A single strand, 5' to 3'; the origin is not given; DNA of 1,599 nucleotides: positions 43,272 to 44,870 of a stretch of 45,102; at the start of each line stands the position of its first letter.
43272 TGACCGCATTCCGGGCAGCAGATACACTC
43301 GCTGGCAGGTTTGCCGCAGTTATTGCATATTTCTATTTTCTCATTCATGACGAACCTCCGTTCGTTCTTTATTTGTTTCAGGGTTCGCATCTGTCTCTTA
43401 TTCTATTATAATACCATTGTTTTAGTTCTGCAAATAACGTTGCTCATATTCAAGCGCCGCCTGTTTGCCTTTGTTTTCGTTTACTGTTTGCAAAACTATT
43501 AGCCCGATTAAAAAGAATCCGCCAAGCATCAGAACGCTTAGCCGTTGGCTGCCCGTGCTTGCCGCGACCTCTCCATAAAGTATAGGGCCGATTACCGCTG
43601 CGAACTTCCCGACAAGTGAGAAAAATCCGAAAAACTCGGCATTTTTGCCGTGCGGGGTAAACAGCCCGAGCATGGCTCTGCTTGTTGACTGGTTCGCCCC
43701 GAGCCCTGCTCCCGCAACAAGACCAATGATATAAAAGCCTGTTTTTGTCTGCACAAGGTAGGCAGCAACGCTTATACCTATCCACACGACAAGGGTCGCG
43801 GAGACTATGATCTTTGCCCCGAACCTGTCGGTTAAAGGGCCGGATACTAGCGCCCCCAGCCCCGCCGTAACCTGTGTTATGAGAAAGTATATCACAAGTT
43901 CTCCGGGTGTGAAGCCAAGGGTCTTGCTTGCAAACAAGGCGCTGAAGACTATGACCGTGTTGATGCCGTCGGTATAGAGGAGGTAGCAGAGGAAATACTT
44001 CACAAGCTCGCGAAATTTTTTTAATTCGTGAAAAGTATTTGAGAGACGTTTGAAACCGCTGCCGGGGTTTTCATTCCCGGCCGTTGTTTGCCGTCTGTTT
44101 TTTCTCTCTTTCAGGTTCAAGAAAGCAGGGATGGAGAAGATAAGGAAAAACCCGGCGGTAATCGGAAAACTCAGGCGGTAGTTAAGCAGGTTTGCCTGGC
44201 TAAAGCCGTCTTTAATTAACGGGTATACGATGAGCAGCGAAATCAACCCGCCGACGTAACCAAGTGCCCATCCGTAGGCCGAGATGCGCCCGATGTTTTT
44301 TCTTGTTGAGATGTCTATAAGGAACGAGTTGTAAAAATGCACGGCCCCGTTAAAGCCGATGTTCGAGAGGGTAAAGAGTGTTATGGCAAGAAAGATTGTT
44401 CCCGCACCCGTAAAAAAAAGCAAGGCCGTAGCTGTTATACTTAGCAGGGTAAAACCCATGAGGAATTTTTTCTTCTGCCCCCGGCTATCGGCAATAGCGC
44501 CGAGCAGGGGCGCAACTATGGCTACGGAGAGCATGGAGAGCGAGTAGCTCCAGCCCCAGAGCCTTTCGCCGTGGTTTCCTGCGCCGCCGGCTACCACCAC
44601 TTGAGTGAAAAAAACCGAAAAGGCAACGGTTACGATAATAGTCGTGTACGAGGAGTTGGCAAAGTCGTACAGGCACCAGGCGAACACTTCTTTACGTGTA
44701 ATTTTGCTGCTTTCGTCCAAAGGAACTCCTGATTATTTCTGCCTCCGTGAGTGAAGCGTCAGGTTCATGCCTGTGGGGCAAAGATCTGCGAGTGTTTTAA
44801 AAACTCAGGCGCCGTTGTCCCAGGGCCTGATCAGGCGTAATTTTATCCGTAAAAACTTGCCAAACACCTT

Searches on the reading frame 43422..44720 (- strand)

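Call 49: search_protein_families(library=pfam, proteins=[window:43422-44720:-], max_evalue=1)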
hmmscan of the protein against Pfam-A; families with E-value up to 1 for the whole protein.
window:43422-44720:- (432 aa): 2 families
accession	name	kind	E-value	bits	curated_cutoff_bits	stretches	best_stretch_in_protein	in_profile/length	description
PF11700.14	ATG22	-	7e-59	200.2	24.1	3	143-422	190-481/482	Vacuole effluxer Atg22 like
PF07690.21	MFS_1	-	6.3e-23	81.7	33.4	2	243-411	2-172/347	Major Facilitator Superfamily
